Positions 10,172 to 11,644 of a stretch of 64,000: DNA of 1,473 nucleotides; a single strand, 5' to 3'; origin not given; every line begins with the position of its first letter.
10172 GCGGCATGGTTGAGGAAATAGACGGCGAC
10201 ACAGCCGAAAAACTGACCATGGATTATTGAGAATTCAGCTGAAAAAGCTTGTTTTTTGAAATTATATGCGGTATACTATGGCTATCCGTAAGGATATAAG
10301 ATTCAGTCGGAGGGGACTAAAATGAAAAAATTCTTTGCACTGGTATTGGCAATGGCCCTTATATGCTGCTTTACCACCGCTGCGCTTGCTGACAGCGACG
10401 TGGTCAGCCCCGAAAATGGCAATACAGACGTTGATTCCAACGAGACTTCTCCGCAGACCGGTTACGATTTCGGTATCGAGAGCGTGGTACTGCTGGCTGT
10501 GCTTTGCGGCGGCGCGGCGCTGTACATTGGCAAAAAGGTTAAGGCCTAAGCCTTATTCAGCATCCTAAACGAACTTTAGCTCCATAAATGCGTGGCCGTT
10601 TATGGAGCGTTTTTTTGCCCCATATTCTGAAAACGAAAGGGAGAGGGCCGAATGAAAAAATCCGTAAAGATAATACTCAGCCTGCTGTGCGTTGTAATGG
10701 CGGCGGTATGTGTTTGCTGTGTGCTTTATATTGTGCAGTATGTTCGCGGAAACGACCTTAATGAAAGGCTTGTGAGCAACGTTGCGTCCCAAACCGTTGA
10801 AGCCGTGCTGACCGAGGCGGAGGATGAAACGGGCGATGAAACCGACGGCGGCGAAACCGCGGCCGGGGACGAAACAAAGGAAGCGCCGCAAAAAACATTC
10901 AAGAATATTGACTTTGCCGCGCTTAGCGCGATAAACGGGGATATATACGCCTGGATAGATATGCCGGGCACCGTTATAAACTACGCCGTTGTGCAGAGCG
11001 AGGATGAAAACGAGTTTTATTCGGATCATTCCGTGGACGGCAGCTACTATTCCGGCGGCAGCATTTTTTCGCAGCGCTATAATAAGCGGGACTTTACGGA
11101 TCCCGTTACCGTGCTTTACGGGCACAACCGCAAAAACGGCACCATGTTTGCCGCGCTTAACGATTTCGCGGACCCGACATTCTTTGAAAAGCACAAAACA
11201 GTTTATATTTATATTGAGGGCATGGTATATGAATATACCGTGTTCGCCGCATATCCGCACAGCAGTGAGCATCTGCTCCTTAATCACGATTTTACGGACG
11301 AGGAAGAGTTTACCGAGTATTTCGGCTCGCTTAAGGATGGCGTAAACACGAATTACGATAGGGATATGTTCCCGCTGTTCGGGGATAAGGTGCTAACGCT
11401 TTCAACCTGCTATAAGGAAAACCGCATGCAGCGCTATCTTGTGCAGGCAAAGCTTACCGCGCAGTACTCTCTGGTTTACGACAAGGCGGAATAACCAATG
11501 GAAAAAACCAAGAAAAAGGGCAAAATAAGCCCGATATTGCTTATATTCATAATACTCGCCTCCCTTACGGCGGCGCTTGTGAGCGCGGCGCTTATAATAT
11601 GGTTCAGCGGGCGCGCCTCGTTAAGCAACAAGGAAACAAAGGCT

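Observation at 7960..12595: Compact five-gene module: S24/S26-like peptidase, ABC exporter, 75-aa SPQTG mini-protein, sortase B, LCP ligase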

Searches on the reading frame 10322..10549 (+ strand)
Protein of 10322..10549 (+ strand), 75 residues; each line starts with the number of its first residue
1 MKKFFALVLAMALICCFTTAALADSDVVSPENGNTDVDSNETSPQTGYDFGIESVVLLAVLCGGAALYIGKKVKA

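Call 3: search_protein_families(library=pfam, proteins=[window:10322-10549:+], max_evalue=0.01)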
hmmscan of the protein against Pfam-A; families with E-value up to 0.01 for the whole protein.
window:10322-10549:+ (75 aa): 0 families

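Call 4: search_protein_families(library=ncbifam, proteins=[window:10322-10549:+], max_evalue=0.01)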
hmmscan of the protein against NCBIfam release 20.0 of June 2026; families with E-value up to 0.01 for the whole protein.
window:10322-10549:+ (75 aa): 0 families

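Call 46: find_homologous_proteins(query=window:10322-10549:+, max_evalue=0.001)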
Query window:10322-10549:+ (75 aa): 9 proteins with E <= 0.001 among 13 candidates.
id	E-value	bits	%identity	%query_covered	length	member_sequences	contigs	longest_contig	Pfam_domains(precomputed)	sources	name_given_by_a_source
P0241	1.7e-41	156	100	100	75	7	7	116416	-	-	-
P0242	3.8e-27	111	69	100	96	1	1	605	-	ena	-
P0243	1.2e-26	109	71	100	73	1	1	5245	-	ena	-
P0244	2.0e-26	108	68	100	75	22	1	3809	-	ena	-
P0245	1.9e-23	99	67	100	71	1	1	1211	-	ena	-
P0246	4.0e-23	98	78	65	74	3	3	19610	-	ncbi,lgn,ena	-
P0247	2.6e-22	95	64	100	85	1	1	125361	-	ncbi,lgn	-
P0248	4.4e-21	92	60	100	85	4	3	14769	-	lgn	-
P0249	6.4e-17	78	61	100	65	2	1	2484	-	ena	-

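Call 56: search_protein_representatives(alignment_id=A4)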
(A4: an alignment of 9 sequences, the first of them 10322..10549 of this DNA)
Query: 9 sequences, 75 profile positions. Proteins with E-value up to 0.001 (for the whole library): 87; up to 1e-10: 20; up to 1e-30: 2. The best 87 are listed.
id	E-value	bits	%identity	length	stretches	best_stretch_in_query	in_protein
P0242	5.6e-44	164.3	-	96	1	1-75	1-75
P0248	2.6e-38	146.1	-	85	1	1-75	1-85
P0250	2.9e-23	97.9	-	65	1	1-49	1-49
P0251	1.1e-19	86.4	-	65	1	35-75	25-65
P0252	1.3e-18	82.9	-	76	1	1-73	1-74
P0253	7.2e-17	77.4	-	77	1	1-74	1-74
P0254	4.0e-16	75.0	-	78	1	1-74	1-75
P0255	1.9e-15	72.9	-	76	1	1-73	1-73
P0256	4.9e-15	71.5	-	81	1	1-73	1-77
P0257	2.8e-14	69.1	-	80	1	1-73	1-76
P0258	1.3e-13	67.0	-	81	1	3-74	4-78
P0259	2.0e-13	66.4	-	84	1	3-63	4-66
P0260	2.5e-13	66.0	-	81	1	1-73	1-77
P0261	6.0e-13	64.8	-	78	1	1-74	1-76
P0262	2.9e-12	62.6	-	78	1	1-73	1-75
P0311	1.1e-04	38.3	-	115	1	1-74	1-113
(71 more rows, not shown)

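Call 76: find_encoding_contigs(protein=P0311, flank=8000, max_places=2)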
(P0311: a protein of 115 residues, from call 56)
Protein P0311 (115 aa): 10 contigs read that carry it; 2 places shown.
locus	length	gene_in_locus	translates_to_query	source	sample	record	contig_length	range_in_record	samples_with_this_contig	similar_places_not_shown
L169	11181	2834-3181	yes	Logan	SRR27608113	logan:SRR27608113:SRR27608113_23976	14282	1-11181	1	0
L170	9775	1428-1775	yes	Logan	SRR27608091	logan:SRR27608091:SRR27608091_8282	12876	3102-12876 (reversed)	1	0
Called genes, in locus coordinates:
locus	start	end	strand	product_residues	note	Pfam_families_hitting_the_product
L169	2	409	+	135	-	?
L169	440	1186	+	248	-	PF03575:Peptidase_S51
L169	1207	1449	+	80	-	-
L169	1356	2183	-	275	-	PF00588:SpoU_methylase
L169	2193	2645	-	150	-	-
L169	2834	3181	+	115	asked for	-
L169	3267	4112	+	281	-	PF04203:Sortase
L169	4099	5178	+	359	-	PF03816:LytR_cpsA_psr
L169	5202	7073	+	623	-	PF13727:CoA_binding_3, PF00106:adh_short (weak), PF04321:RmlD_sub_bind, PF08659:KR (weak), PF01073:3Beta_HSD, PF01370:Epimerase, PF02719:Polysacc_synt_2, PF16363:GDP_Man_Dehyd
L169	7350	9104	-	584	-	PF00664:ABC_membrane, PF02463:SMC_N (weak), PF00005:ABC_tran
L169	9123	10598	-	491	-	PF10609:ParA, PF13614:AAA_31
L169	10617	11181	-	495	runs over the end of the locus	-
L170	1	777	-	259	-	?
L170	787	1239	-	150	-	-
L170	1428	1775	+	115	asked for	-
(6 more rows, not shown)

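Call 77: find_encoding_contigs(protein=P0247, flank=10000, max_places=2)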
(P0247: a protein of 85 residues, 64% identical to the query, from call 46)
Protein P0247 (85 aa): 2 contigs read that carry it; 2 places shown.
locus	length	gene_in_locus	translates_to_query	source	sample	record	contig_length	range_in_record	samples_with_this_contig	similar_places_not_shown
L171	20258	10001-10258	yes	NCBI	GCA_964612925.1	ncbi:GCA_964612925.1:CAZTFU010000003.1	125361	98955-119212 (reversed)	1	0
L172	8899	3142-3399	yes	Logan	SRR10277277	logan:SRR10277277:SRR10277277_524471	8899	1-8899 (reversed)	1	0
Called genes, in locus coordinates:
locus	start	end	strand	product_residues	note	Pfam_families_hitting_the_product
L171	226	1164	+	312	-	-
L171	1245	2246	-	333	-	PF00106:adh_short (weak), PF01073:3Beta_HSD, PF01370:Epimerase, PF02719:Polysacc_synt_2, PF04321:RmlD_sub_bind, PF08659:KR (weak), PF13460:NAD_binding_10 (weak), PF16363:GDP_Man_Dehyd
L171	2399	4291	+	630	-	PF13727:CoA_binding_3, PF01073:3Beta_HSD, PF01370:Epimerase, PF02719:Polysacc_synt_2, PF04321:RmlD_sub_bind, PF16363:GDP_Man_Dehyd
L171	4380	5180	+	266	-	PF16403:Bact_surface_Ig-like (faint)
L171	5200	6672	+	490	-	PF02706:Wzz, PF01656:CbiA, PF09140:MipZ, PF10609:ParA, PF13500:AAA_26 (faint), PF13614:AAA_31 (weak)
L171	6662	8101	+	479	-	PF01656:CbiA, PF09140:MipZ, PF10609:ParA, PF13614:AAA_31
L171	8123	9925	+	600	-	PF00664:ABC_membrane, PF02463:SMC_N (weak), PF00005:ABC_tran, PF13304:AAA_21 (faint)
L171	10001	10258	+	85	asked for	-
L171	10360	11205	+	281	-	PF04203:Sortase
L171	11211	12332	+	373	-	PF03816:LytR_cpsA_psr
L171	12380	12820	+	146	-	PF00636:Ribonuclease_3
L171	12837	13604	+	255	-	PF02511:Thy1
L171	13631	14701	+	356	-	PF08032:SpoU_sub_bind, PF00588:SpoU_methylase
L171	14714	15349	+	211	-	PF04542:Sigma70_r2, PF08281:Sigma70_r4_2, PF00196:GerE (weak), PF13384:HTH_23 (faint)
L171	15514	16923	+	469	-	PF02127:Peptidase_M18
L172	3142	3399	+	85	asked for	-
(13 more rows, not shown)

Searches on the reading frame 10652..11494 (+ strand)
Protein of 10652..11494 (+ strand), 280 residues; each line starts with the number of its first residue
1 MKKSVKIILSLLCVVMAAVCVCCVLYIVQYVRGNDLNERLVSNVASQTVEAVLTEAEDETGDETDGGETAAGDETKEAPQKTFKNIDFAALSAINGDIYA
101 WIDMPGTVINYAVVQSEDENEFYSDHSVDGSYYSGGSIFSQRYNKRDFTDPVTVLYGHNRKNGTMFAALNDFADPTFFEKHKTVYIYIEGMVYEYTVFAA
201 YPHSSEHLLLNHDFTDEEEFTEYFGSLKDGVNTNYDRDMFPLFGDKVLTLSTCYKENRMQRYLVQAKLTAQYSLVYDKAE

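Call 3: search_protein_families(library=pfam, proteins=[window:10652-11494:+], max_evalue=0.01)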
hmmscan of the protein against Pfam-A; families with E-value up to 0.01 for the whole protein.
window:10652-11494:+ (280 aa): 1 family
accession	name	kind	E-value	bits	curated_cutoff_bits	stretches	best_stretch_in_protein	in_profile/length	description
PF04203.18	Sortase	-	5.2e-13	49.3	26.6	1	102-268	1-124/125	Sortase domain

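Call 4: search_protein_families(library=ncbifam, proteins=[window:10652-11494:+], max_evalue=0.01)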
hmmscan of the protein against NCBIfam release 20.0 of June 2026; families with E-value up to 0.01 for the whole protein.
window:10652-11494:+ (280 aa): 2 families
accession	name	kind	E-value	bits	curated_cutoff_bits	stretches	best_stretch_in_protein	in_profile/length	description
TIGR03064.1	sortase_srtB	equivalog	3.2e-42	144.5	153.75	1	76-264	50-235/235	class B sortase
NF040525.1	SrtB_LPKTxSAVK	exception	9.1e-21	74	200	1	68-259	35-229/261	class B sortase, LPKTxAVK-specific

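Call 12: find_homologous_proteins(query=window:10652-11494:+, max_evalue=1e-10)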
Query window:10652-11494:+ (280 aa): 485 proteins with E <= 1e-10 among 1441 candidates; the best 120 are listed.
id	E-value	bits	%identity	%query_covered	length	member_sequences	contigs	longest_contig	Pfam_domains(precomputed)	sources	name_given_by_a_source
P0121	3.9e-185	631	99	100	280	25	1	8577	PF04203.19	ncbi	-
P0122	7.6e-130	450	70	100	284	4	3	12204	PF04203.19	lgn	-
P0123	3.2e-120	419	68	100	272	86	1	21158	PF04203.19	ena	-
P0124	7.5e-118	411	65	100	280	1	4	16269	PF04203.19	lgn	-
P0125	9.1e-117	407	65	100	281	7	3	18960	PF04203.19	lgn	-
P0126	8.7e-95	335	57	98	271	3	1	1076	PF04203.19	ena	-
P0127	1.3e-93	331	57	98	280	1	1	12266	PF04203.19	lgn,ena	-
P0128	6.0e-93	329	55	99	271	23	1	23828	PF04203.19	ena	-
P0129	9.2e-92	325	52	100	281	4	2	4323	PF04203.19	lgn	-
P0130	8.0e-91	322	54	99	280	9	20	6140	PF04203.19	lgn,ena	-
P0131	1.8e-90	321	52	98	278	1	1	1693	PF04203.19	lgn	-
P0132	2.0e-90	321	51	99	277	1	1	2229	PF04203.19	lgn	-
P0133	4.3e-90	320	55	98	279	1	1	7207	PF04203.19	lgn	-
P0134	8.3e-90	319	54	98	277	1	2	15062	PF04203.19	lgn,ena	-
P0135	1.1e-89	318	54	97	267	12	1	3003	PF04203.19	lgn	-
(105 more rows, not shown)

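Call 16: find_related_loci(query=A2, collection=metagenome_contigs, flank=8000)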
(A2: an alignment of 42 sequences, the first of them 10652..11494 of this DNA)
Query A2 (280 aa) in metagenome_contigs; peptide patterns used: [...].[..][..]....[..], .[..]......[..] (x = any residue, [..] = any of these).
482 stretches matched a pattern; 385 encode a relative of the query (tblastn E <= 1e-3); the best 80 are kept; 80 distinct loci.
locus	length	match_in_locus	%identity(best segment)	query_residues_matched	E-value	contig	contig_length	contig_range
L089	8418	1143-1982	71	1-280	3e-137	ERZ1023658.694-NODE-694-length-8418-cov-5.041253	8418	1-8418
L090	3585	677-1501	72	1-275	3e-141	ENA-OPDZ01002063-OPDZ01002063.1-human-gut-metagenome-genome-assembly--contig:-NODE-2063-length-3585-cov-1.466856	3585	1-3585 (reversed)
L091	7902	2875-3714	71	1-280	5e-137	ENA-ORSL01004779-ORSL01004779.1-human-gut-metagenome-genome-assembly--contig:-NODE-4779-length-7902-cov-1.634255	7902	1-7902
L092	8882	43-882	70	1-280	3e-137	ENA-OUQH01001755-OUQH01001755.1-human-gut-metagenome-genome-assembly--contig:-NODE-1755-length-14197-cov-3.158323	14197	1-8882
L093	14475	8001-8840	70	1-280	3e-137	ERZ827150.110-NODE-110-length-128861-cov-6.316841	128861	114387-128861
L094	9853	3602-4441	71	1-280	8e-137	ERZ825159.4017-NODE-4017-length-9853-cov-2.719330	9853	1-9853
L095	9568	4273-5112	71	1-280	6e-137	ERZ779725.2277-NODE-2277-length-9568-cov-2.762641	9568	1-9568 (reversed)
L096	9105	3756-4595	71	1-280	6e-137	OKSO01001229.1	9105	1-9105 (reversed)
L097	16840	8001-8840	71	1-280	1e-136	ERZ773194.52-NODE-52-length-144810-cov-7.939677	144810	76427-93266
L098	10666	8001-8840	71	1-280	8e-137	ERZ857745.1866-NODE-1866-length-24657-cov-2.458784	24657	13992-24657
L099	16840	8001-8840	71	1-280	6e-137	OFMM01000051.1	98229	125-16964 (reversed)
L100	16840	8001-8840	71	1-280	9e-137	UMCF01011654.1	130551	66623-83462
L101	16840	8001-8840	71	1-280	9e-137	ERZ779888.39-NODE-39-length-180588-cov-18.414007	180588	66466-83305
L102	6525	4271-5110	70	1-280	1e-136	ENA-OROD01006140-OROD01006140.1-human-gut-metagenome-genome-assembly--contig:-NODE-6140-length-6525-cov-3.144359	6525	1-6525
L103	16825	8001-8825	71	1-275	2e-136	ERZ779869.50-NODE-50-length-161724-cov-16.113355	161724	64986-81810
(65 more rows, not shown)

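Call 74: search_solved_structures(query=window:10652-11494:+, max_evalue=0.001, show_alignments=1)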
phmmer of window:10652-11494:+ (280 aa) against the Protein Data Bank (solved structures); distinct sequences matched with E-value up to 0.001: 15.
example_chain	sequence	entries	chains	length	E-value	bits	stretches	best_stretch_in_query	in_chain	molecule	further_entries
2oqw_A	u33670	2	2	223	3e-25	92.3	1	86-269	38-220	Sortase B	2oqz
1rz2_A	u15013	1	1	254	5.9e-25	91.3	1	86-269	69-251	conserved hypothetical protein BA4783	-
5jcv_A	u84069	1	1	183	6.1e-24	88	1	91-267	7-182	Lmo2181 protein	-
5gyj_A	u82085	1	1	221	6.9e-24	87.8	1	77-265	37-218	Putative peptidase C60B, sortase B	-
6kyd_A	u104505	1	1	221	1.5e-23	86.8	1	77-256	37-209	Putative peptidase C60B, sortase B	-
6kyc_A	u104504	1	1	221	1.6e-23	86.6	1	77-265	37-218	Putative peptidase C60B, sortase B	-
4ux7_A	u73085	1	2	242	7.3e-23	84.5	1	78-265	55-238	PUTATIVE PEPTIDASE C60B, SORTASE B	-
1ng5_A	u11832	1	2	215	2.9e-22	82.5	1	87-268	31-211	sortase B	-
1qx6_A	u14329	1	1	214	6.9e-22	81.3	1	87-268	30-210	NPQTN specific sortase B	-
4lfd_A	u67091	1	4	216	7.8e-22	81.1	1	87-268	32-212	Sortase B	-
1qwz_A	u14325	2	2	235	8.3e-22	81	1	87-268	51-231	NPQTN specific sortase B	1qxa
4y4q_A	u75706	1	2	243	5.2e-21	78.4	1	87-269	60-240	Sortase, SrtB family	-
5b23_A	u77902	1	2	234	1.1e-20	77.3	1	90-267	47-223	Uncharacterized protein Sortase B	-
3psq_A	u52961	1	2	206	3.6e-20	75.6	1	80-255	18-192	Hypothetical exported protein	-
5yfk_A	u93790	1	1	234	2.5e-19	72.9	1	90-264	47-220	Uncharacterized protein Sortase B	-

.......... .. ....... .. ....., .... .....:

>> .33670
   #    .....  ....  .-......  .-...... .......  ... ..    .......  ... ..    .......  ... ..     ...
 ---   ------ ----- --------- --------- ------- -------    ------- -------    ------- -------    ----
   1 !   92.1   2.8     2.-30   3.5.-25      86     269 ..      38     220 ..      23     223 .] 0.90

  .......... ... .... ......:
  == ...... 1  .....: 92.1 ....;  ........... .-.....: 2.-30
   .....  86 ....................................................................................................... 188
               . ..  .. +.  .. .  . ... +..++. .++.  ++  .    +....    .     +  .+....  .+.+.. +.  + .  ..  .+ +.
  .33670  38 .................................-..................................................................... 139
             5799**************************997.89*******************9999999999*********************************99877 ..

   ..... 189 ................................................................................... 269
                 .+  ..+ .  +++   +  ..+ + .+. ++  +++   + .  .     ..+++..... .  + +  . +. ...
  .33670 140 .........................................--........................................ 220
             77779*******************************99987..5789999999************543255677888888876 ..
